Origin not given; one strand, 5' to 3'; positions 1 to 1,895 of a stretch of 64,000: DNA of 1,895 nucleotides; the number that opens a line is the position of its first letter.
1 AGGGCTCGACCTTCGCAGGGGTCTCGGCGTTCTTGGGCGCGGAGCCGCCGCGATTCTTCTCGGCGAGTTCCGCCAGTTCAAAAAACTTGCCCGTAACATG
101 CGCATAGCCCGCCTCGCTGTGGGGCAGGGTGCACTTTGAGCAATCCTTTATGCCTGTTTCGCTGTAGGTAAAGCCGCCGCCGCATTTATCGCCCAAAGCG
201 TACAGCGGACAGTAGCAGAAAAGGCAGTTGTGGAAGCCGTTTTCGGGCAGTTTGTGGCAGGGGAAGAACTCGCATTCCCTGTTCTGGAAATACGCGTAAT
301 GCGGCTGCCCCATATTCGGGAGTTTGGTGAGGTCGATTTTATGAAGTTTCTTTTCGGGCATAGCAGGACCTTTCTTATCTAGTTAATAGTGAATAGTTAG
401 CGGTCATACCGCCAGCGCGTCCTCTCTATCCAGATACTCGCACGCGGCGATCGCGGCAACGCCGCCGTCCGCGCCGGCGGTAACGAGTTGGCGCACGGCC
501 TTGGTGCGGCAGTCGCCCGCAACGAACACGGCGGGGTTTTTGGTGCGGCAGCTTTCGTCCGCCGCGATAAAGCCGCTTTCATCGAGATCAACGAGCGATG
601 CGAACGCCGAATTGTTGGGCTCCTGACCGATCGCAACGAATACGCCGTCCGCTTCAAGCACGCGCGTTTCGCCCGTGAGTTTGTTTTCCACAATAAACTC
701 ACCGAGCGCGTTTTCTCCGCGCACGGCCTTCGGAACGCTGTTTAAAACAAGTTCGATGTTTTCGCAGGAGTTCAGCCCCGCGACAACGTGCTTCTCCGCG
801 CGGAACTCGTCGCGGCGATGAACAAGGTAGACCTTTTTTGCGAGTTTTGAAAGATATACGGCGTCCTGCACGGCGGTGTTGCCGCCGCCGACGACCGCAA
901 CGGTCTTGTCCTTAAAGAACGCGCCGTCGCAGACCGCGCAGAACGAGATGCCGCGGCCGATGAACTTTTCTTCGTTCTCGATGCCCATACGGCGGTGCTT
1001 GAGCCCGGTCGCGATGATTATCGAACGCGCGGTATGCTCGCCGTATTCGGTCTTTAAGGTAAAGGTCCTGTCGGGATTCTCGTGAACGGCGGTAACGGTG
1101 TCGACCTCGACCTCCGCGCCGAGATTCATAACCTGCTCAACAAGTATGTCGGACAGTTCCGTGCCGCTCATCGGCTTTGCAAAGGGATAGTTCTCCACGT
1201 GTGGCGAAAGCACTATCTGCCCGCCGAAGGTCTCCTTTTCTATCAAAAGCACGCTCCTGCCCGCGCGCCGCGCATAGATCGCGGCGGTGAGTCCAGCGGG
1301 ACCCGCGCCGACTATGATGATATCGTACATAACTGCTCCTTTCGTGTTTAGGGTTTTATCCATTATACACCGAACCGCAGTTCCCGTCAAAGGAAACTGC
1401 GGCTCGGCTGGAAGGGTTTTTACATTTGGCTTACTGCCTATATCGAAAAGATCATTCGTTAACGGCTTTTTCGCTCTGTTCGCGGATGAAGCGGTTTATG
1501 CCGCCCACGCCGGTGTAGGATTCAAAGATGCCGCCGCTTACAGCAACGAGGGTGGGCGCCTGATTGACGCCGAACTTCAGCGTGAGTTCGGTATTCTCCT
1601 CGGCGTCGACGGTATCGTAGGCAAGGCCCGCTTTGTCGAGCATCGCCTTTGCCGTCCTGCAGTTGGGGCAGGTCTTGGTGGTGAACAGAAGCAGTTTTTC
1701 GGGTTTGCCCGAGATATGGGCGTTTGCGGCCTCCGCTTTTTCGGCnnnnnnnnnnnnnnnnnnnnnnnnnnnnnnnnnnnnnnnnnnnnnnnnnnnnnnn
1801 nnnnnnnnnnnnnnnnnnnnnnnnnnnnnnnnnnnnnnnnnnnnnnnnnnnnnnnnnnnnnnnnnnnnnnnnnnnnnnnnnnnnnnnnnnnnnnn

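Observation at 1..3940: Class III ribonucleotide reductase with a covalently fused CPNC redoxin, next to trxB and a Cys-rich protein, with no nrdG activase nearby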

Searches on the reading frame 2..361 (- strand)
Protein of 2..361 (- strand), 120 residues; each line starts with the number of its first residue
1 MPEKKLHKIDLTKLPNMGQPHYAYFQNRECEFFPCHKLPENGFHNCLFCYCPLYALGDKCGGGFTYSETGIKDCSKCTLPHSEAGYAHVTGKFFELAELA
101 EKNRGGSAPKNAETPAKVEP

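Call 16: search_protein_families(library=ncbifam, proteins=[window:2-361:-], max_evalue=0.001)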
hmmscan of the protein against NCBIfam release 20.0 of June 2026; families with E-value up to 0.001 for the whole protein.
window:2-361:- (120 aa): 0 families

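Call 17: search_protein_families(library=pfam, proteins=[window:2-361:-], max_evalue=0.01)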
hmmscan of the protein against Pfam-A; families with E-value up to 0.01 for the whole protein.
window:2-361:- (120 aa): 1 family
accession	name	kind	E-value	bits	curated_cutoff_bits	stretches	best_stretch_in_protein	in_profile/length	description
PF04071.17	zf-like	-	9.6e-28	96.4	27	1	21-102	1-80/82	Cysteine-rich small domain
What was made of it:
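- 1..361 (-): PF04071 cysteine-rich small-domain protein (5' part only; runs off the window). A neighbour, probably not part of the system. PF04071 96.4 bits (call 17).
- Checked: The downstream Cys-rich ORF at 2-361 is PF04071 (96 bits, call 17) and runs off the window start.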

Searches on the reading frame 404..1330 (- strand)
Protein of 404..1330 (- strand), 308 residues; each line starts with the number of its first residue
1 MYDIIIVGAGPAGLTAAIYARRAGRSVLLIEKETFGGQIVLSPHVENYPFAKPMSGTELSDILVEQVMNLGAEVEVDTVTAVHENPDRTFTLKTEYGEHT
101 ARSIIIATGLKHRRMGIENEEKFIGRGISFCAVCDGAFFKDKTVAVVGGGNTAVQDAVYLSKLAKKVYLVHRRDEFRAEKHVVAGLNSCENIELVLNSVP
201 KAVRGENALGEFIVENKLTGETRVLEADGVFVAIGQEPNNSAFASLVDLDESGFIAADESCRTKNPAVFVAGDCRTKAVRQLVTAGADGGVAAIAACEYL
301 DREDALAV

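Call 3: search_protein_families(library=pfam, proteins=[window:404-1330:-], max_evalue=0.01)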
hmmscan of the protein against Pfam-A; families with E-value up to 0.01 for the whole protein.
window:404-1330:- (308 aa): 19 families
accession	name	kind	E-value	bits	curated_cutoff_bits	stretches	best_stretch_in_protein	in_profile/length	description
PF07992.20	Pyr_redox_2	-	4.3e-52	177.8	26.1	1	2-289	1-291/291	Pyridine nucleotide-disulphide oxidoreductase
PF13738.12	Pyr_redox_3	-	2.4e-24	86.6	30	2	78-272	103-305/305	Pyridine nucleotide-disulphide oxidoreductase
PF00070.33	Pyr_redox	-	4.8e-15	56.3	22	1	144-207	2-70/82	Pyridine nucleotide-disulphide oxidoreductase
PF03486.20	HI0933_like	-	5.3e-13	49.4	50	1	3-37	2-37/244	HI0933-like protein Rossmann domain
PF12831.13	FAD_oxidored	-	2.4e-12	47.3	27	1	3-39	1-38/416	FAD dependent oxidoreductase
PF01266.30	DAO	-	2.8e-11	44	27.9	1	3-37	1-37/353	FAD dependent oxidoreductase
PF00890.30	FAD_binding_2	-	5.7e-10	39.4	20.4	1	3-43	1-42/414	FAD binding domain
PF13450.12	NAD_binding_8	-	5.6e-09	36.6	21.9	1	6-50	1-45/68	NAD(P)-binding Rossmann-like domain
PF01494.25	FAD_binding_3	-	2.1e-07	31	22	1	2-33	2-33/349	FAD binding domain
PF01946.23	Thi4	-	2e-06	27.7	26.2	1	3-38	19-56/235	Thi4 family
PF01134.28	GIDA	-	1.8e-05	24.4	22.1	1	3-33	1-31/391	Glucose inhibited division protein A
PF13434.12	Lys_Orn_oxgnase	-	7.4e-05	22.5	21.3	0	74-177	116-226/339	L-lysine 6-monooxygenase/L-ornithine 5-monooxygenase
PF04820.20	Trp_halogenase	-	0.00057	19.3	21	1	3-36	1-38/458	Tryptophan halogenase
PF13241.12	NAD_binding_7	-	0.00083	20.3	22.1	0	139-246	5-81/104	Putative NAD(P)-binding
PF13454.12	NAD_binding_9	-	0.0011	19.4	21.8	0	70-109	114-153/155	FAD-NAD(P)-binding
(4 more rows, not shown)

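Call 16: search_protein_families(library=ncbifam, proteins=[window:404-1330:-], max_evalue=0.001)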
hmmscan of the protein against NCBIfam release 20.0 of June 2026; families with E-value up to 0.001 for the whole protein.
window:404-1330:- (308 aa): 114 families (the best 25 are shown)
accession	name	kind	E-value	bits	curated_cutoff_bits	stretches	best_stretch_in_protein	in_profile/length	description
TIGR01292.1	TRX_reduct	equivalog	8e-106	353.2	343.45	1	2-300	1-300/300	thioredoxin-disulfide reductase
TIGR03143.1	AhpF_homolog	hypoth_equivalog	3.5e-78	263.6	687.65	1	1-301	4-309/555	putative alkyl hydroperoxide reductase F subunit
TIGR03140.1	AhpF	equivalog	1.4e-67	228.4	502.9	1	2-300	213-512/515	alkyl hydroperoxide reductase subunit F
NF007614.0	PRK10262.1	equivalog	1.6e-58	198.4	644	1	4-302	9-316/321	thioredoxin-disulfide reductase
TIGR02053.1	MerA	equivalog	6.5e-23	81.4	454.45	2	141-298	167-330/465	mercury(II) reductase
TIGR04018.1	Bthiol_YpdA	hypoth_equivalog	8.9e-23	80.6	339.9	2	77-275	91-289/316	YpdA family putative bacillithiol disulfide reductase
TIGR01350.1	lipoamide_DH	equivalog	4.5e-22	78.4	408.8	2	87-293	116-326/461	dihydrolipoyl dehydrogenase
NF009410.0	PRK12771.1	subfamily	5.5e-22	78.1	516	1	4-303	141-448/566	NAD(P)-binding protein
NF004776.0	PRK06116.1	equivalog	1.4e-20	73.7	480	2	91-277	122-307/450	glutathione-disulfide reductase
NF009454.0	PRK12814.1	equivalog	9.5e-19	67.2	916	1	4-303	196-503/657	putative NADPH-dependent glutamate synthase small subunit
NF004945.0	PRK06292.2-3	equivalog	3.8e-18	65.7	494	2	91-277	120-307/457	dihydrolipoyl dehydrogenase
NF009409.0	PRK12770.1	subfamily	2e-16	60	343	1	4-303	21-353/360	putative glutamate synthase subunit beta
NF004943.0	PRK06292.2-1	equivalog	2.6e-16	59.4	432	2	97-278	128-311/456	dihydrolipoyl dehydrogenase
NF004991.0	PRK06370.1-3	subfamily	6.1e-16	58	620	2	142-275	203-342/509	FAD-containing oxidoreductase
NF040505.1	ArsO_flavin_mono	equivalog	1e-15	58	425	1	78-178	96-197/346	ArsO family NAD(P)H-dependent flavin-containing monooxygenase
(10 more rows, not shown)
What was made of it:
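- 404..1330 (-): trxB, an NADPH-type low-Mr thioredoxin reductase (308 aa) with GRG, CAVC, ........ and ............. TIGR01292 353.2 bits, cut-off 343.45 (call 16).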

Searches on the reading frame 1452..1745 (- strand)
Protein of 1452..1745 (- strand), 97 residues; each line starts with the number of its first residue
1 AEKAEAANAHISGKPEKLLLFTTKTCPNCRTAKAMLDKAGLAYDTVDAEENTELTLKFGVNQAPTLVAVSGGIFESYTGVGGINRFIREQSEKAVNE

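Call 16: search_protein_families(library=ncbifam, proteins=[window:1452-1745:-], max_evalue=0.001)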
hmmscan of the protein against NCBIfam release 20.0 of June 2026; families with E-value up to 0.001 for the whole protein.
window:1452-1745:- (97 aa): 11 families
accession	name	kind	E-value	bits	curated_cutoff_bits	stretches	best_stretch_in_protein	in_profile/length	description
TIGR02196.1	GlrX_YruB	hypoth_equivalog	3.1e-07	30.8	88.55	1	20-53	4-37/74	glutaredoxin-like protein, YruB-family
TIGR02181.1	GRX_bact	equivalog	1.1e-06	28.8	90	1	20-90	3-71/80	glutaredoxin 3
TIGR02200.1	GlrX_actino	hypoth_equivalog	1.9e-06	28.2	89.5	1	20-53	4-37/77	mycoredoxin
TIGR00411.1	redox_disulf_1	equivalog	1.4e-05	25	92.75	1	18-67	3-58/82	MJ0307 family thioredoxin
TIGR02190.1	GlrX-dom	hypoth_equivalog_domain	1.9e-05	24.5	99.3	1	14-48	6-40/79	glutaredoxin-family domain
NF041212.1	Uxx_star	subfamily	3e-05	24.2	66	1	19-54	2-37/70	Uxx-star family glutaredoxin-like (seleno)protein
NF045501.1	HUGP_GUXX-star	exception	3.4e-05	23.5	325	1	8-55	157-204/236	HUGP/GUXX-star fusion selenoprotein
NF007923.0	PRK10638.1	equivalog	3.5e-05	23.8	129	1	20-52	6-38/83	glutaredoxin 3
TIGR02187.2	PDO_seleno_TRX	equivalog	0.0001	21.7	185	1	14-80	128-196/209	protein disulfide oxidoreductase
TIGR02194.1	GlrX_NrdH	subfamily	0.00023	21.3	85.75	1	20-68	3-54/72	glutaredoxin-like protein NrdH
TIGR01130.1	ER_PDI_fam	subfamily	0.00046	19.9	344.25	1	28-95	39-112/476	protein disulfide-isomerase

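Call 17: search_protein_families(library=pfam, proteins=[window:1452-1745:-], max_evalue=0.01)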
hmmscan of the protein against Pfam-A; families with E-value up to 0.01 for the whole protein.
window:1452-1745:- (97 aa): 6 families
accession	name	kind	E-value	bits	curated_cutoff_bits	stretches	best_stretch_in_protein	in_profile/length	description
PF00462.30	Glutaredoxin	-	2.8e-08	34.3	22.9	1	19-54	2-37/60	Glutaredoxin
PF00085.26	Thioredoxin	-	1.1e-05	25.8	23.5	1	11-79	14-90/103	Thioredoxin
PF13098.12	Thioredoxin_2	-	4e-05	24.3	27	0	16-80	7-94/104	Thioredoxin-like domain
PF13417.12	GST_N_3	-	0.00087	20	22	1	20-69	1-53/75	Glutathione S-transferase, N-terminal domain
PF13192.12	Thioredoxin_3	-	0.0037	17.7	24.8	1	23-67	7-54/76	Thioredoxin domain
PF05768.20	Glrx-like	-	0.005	17.6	26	1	17-60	1-48/77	Glutaredoxin-like domain (DUF836)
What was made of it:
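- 1455..1697 (-): Thioredoxin-fold redoxin domain (residues 716-796), β-α-β-α-β-β-α, with CPNC at 1659-1670 and cis-Pro763. PF00462 34.3 bits (call 17).
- On Thioredoxin-fold thiol-disulfide oxidoreductase: PF00462 34.3 bits against a cut-off of 22.9 (call 17).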

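Call 54: predict_structure(alignment_id=A2)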
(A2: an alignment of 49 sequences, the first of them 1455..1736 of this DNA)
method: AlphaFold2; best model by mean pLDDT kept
length: 94 residues; sequences in the alignment: 49
mean_pLDDT: 92.8   pTM: 0.83
mean pLDDT of the five models: 92.8, 92.6, 92.2, 92.1, 91.9
residues with pLDDT >= 90: 80; 70-90: 8; 50-70: 3; < 50: 3
segments of 3 or more residues with pLDDT < 50: none
pLDDT, mean of each block of 10 residues (from residue 1): 62 96 97 98 98 97 96 98 96 87
secondary structure, 60 per line:
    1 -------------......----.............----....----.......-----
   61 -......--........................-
elements in order: E14-19 H24-36 E41-44 H49-55 E62-67 E70-75 H76-93
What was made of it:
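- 1455..1697 (-): Domain model pLDDT 92.8 (call 54).
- On Thioredoxin-fold thiol-disulfide oxidoreductase: β-α-β-α-β-β-α model at pLDDT 92.8 (call 54).
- The fold is predicted with confidence (call 54).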

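Call 57: fold_search(model_id=the predicted structure, library=pdb)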
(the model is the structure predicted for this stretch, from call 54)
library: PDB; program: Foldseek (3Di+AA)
matches with E <= 10: 1525; with E <= 0.001: 203
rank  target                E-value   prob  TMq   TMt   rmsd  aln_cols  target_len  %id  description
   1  7vql                  1.9e-05  1.00  0.71  0.59   2.3        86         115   21  de novo designed based on 1r26 (released 2022-06-08)
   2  7vu4                  2.4e-05  1.00  0.70  0.58   2.4        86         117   23  de novo design based on 1r26 (released 2022-06-08)
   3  1uvz_C                2.7e-05  1.00  0.70  0.63   3.5        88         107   17  structure of human thioredoxin 2 (released 2005-06-16)
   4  2j23_A                3.1e-05  1.00  0.67  0.56   2.6        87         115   20  Cross-reactivity and crystal structure of Malassezia sympodialis Thioredoxin (Mala s 13), a member of a new pan-allerg (released 2006-11-22)
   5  1uvz_A                4.3e-05  1.00  0.61  0.53   2.9        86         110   20  structure of human thioredoxin 2 (released 2005-06-16)
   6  4cw9_B                5.3e-05  1.00  0.65  0.60   3.4        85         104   20  Entamoeba histolytica thiredoxin C34S mutant (released 2015-05-13)
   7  2j23_B                5.7e-05  1.00  0.62  0.53   3.2        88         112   18  Cross-reactivity and crystal structure of Malassezia sympodialis Thioredoxin (Mala s 13), a member of a new pan-allerg (released 2006-11-22)
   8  3pin_A                6.1e-05  1.00  0.71  0.64   3.0        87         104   20  Crystal structure of Mxr1 from Saccharomyces cerevisiae in complex with Trx2 (released 2011-02-23)
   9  7vqv                  6.1e-05  1.00  0.69  0.58   3.1        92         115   20  de novo design based on 1r26 (released 2022-06-08)
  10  2fa4_A                6.5e-05  1.00  0.61  0.55   4.1        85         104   26  Crystal Structure of Oxidized Form from Saccharomyces cerevisiae (released 2006-12-06)
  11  4o32_A                8.5e-05  1.00  0.59  0.62   3.1        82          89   21  Structure of a malarial protein (released 2014-12-24)
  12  9bxs_E                9.1e-05  1.00  0.63  0.68   2.7        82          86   23  Consensus full-complex model for pre-reduction condition of Bacillus subtilis ribonucleotide reductase complex (released 2025-03-19)
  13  1r26                  9.1e-05  1.00  0.69  0.59   3.5        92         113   22  Crystal structure of thioredoxin from Trypanosoma brucei brucei (released 2003-12-09)
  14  8fwj_M                9.8e-05  1.00  0.64  0.69   2.7        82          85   17  Structure of dodecameric KaiC-RS-S413E/S414E complexed with KaiB-RS solved by cryo-EM (released 2023-03-22)
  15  5dbq_A                9.8e-05  1.00  0.63  0.57   2.7        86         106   26  Crystal structure of insect thioredoxin at 1.95 Angstroms (released 2016-08-24)
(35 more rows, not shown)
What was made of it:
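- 1455..1697 (-): Foldseek hits to thioredoxins at TM 0.6-0.7 (call 57).
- On Thioredoxin-fold thiol-disulfide oxidoreductase: Foldseek hits to thioredoxins (call 57).
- The thioredoxin fold is confirmed (calls 54, 57).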
